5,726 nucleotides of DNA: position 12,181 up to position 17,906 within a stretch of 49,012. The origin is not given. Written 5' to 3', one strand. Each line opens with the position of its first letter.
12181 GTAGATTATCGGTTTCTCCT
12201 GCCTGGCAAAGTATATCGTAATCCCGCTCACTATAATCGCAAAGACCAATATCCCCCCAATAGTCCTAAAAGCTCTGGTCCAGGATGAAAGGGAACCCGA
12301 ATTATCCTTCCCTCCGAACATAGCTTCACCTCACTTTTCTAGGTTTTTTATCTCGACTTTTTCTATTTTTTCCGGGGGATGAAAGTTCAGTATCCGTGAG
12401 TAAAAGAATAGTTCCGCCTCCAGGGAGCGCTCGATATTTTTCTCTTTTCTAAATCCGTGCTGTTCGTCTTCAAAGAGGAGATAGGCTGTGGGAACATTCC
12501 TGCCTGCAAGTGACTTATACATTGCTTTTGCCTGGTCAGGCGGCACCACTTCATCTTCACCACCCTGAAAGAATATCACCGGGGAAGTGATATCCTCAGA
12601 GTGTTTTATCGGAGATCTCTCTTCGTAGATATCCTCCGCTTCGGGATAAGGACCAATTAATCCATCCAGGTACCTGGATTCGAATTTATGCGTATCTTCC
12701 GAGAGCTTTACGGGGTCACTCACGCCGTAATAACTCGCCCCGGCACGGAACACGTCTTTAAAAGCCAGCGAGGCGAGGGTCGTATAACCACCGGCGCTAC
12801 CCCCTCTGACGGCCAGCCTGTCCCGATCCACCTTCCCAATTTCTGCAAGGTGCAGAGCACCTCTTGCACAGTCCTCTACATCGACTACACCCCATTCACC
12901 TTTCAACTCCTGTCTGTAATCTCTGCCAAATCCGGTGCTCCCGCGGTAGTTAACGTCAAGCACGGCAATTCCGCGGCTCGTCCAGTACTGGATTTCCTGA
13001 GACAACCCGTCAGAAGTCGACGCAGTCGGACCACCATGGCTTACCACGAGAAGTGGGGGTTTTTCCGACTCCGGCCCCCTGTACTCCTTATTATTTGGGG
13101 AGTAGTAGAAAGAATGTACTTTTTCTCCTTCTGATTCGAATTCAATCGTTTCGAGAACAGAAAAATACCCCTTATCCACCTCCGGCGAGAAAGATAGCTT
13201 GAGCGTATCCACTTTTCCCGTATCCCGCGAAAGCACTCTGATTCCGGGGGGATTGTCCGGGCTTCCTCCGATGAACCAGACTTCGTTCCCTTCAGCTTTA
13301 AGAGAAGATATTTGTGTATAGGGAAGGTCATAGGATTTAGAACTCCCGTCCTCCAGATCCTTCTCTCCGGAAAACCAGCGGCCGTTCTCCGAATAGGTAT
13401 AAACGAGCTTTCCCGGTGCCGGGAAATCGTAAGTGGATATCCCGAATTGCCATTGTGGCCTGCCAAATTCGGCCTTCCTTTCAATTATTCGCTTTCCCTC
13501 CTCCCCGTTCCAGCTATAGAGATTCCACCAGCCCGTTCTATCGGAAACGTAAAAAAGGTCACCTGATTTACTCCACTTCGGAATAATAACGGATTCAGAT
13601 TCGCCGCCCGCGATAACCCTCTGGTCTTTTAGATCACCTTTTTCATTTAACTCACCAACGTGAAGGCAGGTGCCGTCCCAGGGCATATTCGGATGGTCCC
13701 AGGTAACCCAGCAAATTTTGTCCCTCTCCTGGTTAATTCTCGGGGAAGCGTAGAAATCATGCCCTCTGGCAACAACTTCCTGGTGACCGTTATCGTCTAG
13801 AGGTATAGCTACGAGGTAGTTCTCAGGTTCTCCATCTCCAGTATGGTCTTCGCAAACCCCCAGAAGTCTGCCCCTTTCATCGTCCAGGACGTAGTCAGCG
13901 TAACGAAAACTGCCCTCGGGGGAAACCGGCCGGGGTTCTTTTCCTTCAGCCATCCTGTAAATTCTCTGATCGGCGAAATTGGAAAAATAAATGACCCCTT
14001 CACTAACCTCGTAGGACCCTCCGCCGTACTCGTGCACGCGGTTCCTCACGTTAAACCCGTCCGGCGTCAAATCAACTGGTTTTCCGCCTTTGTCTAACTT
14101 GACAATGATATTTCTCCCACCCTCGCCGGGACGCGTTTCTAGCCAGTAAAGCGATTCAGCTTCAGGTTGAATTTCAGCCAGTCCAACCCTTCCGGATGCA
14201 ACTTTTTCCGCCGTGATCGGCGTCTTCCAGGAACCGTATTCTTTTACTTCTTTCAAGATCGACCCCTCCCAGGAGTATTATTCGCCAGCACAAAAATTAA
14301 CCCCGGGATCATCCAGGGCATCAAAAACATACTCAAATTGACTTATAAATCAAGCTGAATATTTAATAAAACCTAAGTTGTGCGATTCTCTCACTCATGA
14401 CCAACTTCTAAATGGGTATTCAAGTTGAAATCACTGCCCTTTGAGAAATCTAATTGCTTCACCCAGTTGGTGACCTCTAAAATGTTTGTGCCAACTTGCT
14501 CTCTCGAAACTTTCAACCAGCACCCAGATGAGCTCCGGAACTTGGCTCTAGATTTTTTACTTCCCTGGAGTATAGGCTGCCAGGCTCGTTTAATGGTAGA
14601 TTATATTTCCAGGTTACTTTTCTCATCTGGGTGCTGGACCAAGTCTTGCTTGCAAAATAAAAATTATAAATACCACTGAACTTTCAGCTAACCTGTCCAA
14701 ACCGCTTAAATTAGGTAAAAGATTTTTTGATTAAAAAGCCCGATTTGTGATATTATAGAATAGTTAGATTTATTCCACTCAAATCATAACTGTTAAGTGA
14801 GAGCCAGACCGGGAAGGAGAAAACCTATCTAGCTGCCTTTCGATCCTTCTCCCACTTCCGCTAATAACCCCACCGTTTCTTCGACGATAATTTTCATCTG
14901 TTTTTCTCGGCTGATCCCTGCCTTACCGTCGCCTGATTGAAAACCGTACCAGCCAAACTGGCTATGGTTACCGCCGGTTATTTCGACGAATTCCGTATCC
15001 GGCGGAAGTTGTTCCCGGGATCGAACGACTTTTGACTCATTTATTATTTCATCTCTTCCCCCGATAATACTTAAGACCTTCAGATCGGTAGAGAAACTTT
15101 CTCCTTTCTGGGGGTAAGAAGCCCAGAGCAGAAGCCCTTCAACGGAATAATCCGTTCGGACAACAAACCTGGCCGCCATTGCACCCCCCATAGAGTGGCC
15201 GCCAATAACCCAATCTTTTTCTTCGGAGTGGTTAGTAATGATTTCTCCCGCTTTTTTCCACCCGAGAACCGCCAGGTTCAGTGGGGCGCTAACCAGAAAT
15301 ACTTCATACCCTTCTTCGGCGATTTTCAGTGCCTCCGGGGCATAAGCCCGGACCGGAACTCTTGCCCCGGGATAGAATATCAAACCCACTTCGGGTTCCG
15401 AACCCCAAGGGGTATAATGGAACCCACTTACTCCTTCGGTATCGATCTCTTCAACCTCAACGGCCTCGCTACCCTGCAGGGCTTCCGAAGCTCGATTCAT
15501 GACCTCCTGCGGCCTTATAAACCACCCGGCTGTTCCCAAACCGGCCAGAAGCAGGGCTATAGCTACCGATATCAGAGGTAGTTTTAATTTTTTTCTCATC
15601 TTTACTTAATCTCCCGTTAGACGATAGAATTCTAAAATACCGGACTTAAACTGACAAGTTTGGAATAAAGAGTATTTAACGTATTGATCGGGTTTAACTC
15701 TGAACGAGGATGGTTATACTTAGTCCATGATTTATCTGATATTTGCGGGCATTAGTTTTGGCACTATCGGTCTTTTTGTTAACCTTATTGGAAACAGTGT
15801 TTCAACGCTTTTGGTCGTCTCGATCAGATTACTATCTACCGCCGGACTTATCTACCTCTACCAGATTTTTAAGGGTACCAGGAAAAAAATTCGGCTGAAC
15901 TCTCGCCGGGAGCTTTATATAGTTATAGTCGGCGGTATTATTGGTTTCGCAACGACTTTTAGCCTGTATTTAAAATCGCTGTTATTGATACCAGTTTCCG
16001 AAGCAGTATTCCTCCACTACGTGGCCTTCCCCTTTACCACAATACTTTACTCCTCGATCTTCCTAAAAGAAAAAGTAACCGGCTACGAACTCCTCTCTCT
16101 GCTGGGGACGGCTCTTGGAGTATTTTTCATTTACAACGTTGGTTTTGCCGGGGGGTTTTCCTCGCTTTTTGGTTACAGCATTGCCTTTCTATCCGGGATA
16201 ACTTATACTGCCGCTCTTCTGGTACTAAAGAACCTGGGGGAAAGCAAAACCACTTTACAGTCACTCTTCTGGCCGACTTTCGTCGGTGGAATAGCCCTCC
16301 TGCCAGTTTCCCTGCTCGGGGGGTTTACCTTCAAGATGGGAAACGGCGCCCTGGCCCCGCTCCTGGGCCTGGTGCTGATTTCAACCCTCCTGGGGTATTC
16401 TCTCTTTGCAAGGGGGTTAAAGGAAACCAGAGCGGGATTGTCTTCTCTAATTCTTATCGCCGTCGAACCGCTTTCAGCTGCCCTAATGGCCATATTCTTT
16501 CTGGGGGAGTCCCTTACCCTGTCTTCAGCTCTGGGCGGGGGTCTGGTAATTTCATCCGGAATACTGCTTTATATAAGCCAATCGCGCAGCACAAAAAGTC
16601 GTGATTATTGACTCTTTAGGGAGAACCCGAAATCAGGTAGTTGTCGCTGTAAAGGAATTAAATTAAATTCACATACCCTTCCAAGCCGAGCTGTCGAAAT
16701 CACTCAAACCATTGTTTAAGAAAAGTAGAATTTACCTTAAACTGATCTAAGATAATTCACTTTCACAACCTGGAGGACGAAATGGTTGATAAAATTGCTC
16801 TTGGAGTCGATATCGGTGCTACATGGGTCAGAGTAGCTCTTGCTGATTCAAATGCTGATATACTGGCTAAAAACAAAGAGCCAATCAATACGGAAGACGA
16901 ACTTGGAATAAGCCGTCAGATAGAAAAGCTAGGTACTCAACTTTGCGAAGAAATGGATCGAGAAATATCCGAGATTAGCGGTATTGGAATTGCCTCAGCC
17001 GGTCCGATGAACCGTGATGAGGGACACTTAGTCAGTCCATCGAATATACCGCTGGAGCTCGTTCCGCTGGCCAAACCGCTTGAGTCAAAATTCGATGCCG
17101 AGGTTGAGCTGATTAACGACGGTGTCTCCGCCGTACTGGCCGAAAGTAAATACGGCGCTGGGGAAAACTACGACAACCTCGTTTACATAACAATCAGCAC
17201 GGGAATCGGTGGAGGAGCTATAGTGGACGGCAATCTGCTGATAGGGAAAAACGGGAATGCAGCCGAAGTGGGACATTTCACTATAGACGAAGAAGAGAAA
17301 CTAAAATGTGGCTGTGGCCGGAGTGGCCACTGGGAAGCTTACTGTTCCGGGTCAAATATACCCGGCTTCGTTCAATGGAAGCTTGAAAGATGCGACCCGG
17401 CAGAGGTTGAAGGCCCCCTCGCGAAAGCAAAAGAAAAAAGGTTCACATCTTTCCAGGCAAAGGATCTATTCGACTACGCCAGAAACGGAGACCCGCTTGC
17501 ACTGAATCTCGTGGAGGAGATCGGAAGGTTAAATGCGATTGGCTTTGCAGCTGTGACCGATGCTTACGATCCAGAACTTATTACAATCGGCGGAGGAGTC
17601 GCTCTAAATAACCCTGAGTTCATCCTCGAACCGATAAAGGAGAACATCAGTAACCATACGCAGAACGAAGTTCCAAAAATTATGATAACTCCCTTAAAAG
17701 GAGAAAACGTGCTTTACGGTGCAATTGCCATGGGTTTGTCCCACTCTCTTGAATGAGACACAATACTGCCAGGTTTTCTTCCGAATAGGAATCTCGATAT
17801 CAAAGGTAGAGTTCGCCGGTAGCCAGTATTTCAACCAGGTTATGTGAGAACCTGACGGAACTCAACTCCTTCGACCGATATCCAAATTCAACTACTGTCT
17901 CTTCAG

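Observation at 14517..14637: The 121-bp core of the element is flipped between the two copies (inverton-like module inside a MITE)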

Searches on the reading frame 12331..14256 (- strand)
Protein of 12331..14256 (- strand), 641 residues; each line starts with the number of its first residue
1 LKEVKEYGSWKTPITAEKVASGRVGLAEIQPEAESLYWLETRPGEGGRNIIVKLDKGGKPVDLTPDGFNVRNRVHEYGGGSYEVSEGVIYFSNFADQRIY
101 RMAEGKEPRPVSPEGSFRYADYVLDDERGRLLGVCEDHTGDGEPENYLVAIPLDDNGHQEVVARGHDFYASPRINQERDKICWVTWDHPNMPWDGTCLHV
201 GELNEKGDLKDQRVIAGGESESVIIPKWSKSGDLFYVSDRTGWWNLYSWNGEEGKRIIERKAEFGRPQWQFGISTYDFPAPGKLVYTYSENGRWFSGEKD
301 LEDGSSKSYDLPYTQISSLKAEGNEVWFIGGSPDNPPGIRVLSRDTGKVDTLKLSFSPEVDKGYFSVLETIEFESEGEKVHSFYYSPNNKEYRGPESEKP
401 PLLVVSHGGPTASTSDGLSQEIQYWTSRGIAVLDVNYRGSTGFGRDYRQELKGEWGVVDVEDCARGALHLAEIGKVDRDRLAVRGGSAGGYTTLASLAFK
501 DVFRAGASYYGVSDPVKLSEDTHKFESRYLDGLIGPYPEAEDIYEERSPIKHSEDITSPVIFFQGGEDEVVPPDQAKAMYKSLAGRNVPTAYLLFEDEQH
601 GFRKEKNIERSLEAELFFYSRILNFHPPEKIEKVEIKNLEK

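Call 9: search_protein_families(library=pfam, proteins=[window:12331-14256:-])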
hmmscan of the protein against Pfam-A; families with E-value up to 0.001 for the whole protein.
window:12331-14256:- (641 aa): 5 families
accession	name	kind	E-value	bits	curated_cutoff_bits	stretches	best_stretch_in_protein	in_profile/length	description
PF00326.27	Peptidase_S9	-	2.5e-46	158.3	22.6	1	418-624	3-211/213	Prolyl oligopeptidase family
PF20434.5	BD-FAE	-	4.1e-10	40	26.8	1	397-583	10-215/215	BD-FAE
PF01738.24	DLH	-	1.3e-09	38.5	21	1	469-610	87-197/217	Dienelactone hydrolase family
PF05448.18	AXE1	-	8.9e-07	28.4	21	1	376-599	65-305/321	Acetyl xylan esterase (AXE1)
PF12146.15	Hydrolase_4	-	0.00017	21.4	27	0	551-587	185-221/239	Serine aminopeptidase, S33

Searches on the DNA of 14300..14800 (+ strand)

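Call 38: search_rna_families(source=window, start=14300, end=14800, threshold=evalue, max_evalue=1)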
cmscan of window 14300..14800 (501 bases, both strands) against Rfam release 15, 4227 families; matches with E-value up to 1: 1.
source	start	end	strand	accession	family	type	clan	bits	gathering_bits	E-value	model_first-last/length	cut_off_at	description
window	14597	14736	+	RF01448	S_pombe_snR93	Gene; snRNA; snoRNA; HACA-box;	-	20.7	45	0.63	1-143/143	no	small nucleolar RNA snR93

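Call 62: search_dna_similar(query=window:14370-14710:+, collection=plasmids, mode=distant, max_evalue=0.001, max_rows=10)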
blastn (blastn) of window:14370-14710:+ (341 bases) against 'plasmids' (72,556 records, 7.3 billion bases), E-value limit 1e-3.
No match.

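Call 63: search_dna_similar(query=window:14370-14710:+, collection=phages, mode=distant, max_evalue=0.001, max_rows=10)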
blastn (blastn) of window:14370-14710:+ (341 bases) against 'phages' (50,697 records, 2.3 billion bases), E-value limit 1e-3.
No match.

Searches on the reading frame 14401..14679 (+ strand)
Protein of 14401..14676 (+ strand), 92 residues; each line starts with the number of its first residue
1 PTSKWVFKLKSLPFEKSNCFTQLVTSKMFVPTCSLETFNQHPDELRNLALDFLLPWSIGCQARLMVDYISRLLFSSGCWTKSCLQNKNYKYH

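Call 9: search_protein_families(library=pfam, proteins=[window:14425-14679:+])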
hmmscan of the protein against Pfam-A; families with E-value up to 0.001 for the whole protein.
window:14425-14679:+ (84 aa): 0 families

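Call 64: find_homologous_proteins(query=window:14401-14676:+, max_evalue=0.001)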
Query seq(92 aa): 1 candidates shared short words with the query, none scored E <= 0.001.

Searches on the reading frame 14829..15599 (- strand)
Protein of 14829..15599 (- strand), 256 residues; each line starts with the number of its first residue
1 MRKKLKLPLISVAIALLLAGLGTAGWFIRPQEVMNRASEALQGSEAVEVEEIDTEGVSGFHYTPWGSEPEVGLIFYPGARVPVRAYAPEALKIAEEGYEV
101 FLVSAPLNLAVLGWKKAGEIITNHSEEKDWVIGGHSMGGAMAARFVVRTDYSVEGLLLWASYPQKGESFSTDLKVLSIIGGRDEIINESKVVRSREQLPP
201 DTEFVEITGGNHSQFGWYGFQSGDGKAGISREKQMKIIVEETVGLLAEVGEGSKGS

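Call 8: find_encoding_contigs(protein=window:14829-15599:-, flank=10000, max_places=6)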
Protein window:14829-15599:- (256 aa): no gene with exactly this product is on record in the collection.

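Call 9: search_protein_families(library=pfam, proteins=[window:14829-15599:-])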
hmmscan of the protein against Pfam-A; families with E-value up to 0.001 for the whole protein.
window:14829-15599:- (256 aa): 4 families
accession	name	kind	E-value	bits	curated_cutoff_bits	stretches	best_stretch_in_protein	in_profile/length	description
PF12695.13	Abhydrolase_5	-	1.5e-57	194.4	27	1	72-235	1-163/164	Alpha/beta hydrolase family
PF12146.15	Hydrolase_4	-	1.5e-06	28.2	27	1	120-161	68-109/239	Serine aminopeptidase, S33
PF20408.4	Abhydrolase_11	-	1e-05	25.8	27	1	120-213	67-166/193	Alpha/beta hydrolase domain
PF00561.26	Abhydrolase_1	-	0.00048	20.3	25.8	0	123-156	64-97/245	alpha/beta hydrolase fold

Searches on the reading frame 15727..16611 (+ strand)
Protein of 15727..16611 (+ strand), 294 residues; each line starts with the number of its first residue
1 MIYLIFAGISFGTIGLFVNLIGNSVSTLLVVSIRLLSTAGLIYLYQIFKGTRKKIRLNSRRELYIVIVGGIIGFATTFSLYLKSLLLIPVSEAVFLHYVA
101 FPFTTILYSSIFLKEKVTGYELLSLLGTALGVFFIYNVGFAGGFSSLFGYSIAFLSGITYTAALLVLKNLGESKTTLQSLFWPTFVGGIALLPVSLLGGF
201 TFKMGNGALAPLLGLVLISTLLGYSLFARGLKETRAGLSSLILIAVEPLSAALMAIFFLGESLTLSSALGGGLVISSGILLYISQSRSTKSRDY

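Call 9: search_protein_families(library=pfam, proteins=[window:15727-16611:+])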
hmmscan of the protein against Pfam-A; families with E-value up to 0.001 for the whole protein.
window:15727-16611:+ (294 aa): 1 family
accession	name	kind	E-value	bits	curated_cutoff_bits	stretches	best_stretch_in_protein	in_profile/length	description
PF00892.27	EamA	-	2e-29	103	28.2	2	148-281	2-133/135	EamA-like transporter family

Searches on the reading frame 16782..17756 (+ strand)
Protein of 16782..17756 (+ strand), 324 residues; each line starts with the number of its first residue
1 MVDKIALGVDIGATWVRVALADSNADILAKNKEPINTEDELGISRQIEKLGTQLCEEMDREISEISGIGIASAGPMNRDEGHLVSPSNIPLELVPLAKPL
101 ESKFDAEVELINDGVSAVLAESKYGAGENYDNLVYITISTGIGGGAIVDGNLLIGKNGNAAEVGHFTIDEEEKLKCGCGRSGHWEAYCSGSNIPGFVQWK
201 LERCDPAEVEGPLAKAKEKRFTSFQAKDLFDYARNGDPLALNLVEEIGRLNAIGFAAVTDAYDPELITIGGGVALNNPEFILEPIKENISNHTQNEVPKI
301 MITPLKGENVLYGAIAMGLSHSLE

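Call 49: search_protein_families(library=pfam, max_evalue=0.00001, proteins=[window:16782-17756:+])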
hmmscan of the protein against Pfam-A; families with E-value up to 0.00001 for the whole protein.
window:16782-17756:+ (324 aa): 1 family
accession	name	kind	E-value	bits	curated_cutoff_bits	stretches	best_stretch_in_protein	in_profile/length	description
PF00480.26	ROK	-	6.5e-57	193.7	22.9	1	7-301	2-270/294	ROK family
